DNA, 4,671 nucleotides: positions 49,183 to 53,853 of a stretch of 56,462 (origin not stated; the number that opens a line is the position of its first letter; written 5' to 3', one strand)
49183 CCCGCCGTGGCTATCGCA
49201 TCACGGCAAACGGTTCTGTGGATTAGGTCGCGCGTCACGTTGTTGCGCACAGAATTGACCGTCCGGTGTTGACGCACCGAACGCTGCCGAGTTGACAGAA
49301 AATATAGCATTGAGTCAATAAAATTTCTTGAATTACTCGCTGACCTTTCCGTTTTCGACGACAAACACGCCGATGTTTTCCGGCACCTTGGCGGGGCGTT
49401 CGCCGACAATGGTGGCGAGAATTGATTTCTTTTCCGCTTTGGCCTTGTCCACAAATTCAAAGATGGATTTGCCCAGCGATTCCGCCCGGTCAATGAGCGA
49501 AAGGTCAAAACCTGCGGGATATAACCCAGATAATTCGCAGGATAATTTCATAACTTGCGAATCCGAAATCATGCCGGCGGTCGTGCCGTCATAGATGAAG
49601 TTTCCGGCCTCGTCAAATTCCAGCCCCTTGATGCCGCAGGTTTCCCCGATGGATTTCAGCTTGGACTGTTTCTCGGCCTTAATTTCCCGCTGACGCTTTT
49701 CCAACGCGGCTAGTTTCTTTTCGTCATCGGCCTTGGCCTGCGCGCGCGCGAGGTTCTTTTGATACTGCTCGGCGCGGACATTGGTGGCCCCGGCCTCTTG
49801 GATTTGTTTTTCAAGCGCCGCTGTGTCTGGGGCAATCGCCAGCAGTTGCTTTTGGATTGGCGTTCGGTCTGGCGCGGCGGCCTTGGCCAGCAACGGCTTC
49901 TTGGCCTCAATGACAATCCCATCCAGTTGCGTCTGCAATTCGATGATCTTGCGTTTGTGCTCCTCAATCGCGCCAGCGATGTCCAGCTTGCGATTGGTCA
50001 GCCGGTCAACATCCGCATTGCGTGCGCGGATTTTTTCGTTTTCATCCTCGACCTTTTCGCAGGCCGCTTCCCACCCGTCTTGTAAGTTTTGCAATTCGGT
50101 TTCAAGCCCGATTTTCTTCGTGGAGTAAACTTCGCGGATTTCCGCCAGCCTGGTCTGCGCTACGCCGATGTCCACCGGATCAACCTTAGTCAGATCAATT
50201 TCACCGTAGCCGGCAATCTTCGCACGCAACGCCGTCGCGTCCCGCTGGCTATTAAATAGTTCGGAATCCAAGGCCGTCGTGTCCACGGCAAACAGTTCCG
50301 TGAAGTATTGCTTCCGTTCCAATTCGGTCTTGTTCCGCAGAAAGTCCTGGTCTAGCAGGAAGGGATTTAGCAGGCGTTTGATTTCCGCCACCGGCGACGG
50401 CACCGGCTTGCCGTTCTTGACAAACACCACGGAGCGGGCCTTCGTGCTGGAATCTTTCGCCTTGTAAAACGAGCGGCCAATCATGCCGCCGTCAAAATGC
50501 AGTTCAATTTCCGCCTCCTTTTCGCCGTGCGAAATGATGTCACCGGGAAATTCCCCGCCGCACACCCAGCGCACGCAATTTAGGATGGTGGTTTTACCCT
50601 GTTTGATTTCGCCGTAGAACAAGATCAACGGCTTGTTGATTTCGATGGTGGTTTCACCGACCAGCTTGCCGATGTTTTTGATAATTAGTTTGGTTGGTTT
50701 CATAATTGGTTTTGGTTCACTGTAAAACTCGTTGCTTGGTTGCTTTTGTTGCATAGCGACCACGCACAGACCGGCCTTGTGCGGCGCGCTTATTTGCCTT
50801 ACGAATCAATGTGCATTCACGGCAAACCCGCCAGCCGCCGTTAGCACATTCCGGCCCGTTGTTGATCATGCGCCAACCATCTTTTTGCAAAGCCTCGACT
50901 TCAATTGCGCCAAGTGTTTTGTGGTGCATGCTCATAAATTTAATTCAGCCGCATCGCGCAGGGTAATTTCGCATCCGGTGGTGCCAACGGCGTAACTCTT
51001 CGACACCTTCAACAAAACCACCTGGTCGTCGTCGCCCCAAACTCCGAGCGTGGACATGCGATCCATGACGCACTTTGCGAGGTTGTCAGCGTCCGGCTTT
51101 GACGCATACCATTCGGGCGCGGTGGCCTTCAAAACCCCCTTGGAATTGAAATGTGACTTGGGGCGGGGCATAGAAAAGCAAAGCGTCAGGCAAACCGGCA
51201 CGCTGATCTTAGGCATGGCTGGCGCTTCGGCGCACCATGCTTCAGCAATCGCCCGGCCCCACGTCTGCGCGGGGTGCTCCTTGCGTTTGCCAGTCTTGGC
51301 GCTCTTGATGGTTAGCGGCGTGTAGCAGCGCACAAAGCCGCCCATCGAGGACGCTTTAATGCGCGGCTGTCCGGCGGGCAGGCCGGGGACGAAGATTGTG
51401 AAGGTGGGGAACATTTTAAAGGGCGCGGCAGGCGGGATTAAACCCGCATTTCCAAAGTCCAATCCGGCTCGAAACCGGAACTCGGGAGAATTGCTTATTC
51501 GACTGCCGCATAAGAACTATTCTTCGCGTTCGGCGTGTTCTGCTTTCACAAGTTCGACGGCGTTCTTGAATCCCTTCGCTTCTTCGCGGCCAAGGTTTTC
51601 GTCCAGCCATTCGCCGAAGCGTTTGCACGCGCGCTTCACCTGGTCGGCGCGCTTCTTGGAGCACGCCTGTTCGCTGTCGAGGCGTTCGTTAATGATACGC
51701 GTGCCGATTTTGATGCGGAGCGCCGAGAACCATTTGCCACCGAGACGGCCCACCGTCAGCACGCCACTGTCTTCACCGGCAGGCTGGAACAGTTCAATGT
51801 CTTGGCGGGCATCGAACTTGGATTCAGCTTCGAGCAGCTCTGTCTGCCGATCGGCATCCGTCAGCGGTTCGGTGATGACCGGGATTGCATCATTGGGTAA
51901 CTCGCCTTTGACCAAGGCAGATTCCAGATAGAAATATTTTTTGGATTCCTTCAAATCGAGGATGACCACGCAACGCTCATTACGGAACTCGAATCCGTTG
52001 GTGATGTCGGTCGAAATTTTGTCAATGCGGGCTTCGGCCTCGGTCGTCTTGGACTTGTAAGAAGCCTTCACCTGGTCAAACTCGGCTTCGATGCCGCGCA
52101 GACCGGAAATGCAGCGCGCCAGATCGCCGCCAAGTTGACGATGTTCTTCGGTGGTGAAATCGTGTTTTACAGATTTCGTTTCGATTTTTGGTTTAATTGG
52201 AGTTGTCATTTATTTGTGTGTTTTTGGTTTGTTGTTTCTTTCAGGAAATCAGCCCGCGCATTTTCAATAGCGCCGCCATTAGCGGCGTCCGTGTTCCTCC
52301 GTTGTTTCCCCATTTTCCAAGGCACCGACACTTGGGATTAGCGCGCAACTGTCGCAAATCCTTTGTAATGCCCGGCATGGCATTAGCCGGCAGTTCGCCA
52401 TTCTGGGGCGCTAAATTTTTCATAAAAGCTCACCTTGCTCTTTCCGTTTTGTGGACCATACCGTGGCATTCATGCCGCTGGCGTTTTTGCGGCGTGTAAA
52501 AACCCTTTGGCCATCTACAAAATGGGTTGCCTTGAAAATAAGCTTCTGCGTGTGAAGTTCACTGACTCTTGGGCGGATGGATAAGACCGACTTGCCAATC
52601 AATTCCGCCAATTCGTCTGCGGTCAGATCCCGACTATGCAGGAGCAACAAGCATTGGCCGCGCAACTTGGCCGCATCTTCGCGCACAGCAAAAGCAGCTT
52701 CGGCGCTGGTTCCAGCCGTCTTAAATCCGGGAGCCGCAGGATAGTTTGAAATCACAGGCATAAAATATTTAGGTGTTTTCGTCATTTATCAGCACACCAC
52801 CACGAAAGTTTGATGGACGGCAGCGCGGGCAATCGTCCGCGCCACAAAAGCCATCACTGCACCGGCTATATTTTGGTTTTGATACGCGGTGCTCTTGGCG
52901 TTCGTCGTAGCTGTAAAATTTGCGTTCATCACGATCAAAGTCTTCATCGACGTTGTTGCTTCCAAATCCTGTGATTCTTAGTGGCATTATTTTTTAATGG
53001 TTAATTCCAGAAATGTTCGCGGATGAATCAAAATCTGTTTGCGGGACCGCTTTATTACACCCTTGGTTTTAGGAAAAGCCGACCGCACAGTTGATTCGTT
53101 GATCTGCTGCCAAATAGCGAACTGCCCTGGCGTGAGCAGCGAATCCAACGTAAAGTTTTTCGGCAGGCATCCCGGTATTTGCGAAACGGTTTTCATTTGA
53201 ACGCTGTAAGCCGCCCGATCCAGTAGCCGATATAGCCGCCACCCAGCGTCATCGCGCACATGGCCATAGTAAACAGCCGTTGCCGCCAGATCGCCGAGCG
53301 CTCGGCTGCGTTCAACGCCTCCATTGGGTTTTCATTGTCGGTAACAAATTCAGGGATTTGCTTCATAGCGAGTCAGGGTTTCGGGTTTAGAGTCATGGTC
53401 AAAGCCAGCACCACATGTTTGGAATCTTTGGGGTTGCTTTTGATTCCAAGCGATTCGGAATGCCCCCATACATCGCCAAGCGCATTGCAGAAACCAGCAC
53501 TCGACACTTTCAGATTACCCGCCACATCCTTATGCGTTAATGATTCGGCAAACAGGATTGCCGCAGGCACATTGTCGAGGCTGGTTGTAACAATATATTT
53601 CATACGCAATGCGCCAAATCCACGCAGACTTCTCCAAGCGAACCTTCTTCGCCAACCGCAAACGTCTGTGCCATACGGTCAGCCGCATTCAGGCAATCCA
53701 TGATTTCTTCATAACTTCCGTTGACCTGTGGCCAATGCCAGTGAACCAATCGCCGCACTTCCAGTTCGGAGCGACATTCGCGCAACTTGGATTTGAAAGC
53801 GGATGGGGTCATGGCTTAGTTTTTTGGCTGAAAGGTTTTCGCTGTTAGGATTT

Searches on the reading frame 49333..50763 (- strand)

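Call 10: search_protein_families(library=pfam, proteins=[window:49333-50763:-], max_evalue=0.001)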
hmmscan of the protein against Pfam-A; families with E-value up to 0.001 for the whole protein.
window:49333-50763:- (476 aa): 1 family
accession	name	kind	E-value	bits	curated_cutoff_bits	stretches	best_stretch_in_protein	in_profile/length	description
PF13476.12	AAA_23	-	2.2e-11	45.2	27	1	25-364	1-189/201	AAA domain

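Call 61: search_protein_families(library=phrogs, proteins=[window:49333-50763:-], max_evalue=0.001)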
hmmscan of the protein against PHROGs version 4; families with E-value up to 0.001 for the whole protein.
window:49333-50763:- (476 aa): 1 family
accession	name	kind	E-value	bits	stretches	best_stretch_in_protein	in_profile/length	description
phrog_1499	-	unknown function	1.1e-22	81.9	1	21-454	3-409/427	-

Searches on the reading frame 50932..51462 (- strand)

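Call 59: search_protein_families(library=pfam, proteins=[window:50932-51462:-], max_evalue=0.01)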
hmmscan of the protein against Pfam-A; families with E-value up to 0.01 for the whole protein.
window:50932-51462:- (176 aa): 1 family
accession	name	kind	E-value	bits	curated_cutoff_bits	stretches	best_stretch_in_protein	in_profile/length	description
PF05866.16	RusA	-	6e-17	62.9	22.8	1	26-168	1-123/124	Endodeoxyribonuclease RusA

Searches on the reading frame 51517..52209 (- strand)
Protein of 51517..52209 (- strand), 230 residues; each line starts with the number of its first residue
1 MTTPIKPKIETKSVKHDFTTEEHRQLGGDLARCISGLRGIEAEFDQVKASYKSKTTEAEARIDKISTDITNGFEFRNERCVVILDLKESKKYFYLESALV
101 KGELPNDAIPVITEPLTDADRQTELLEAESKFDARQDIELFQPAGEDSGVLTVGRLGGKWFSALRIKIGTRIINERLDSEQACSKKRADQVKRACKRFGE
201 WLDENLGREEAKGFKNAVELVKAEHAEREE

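Call 10: search_protein_families(library=pfam, proteins=[window:51517-52209:-], max_evalue=0.001)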
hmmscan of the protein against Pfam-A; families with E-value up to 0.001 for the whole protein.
window:51517-52209:- (230 aa): 0 families

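Call 61: search_protein_families(library=phrogs, proteins=[window:51517-52209:-], max_evalue=0.001)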
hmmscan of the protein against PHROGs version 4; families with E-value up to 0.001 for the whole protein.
window:51517-52209:- (230 aa): 1 family
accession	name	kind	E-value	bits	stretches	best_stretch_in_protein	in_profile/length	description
phrog_12688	-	unknown function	1.3e-07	32.6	1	8-96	24-112/142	-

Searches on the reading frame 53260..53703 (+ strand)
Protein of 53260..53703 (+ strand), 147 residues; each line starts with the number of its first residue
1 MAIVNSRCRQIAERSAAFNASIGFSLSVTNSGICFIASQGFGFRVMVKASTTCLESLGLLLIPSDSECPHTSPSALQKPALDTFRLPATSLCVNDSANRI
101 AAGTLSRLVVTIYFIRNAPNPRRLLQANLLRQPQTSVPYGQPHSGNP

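Call 111: search_solved_structures(query=window:53260-53703:+, max_evalue=0.1)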
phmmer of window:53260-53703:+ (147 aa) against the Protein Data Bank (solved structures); distinct sequences matched with E-value up to 0.1: 0.
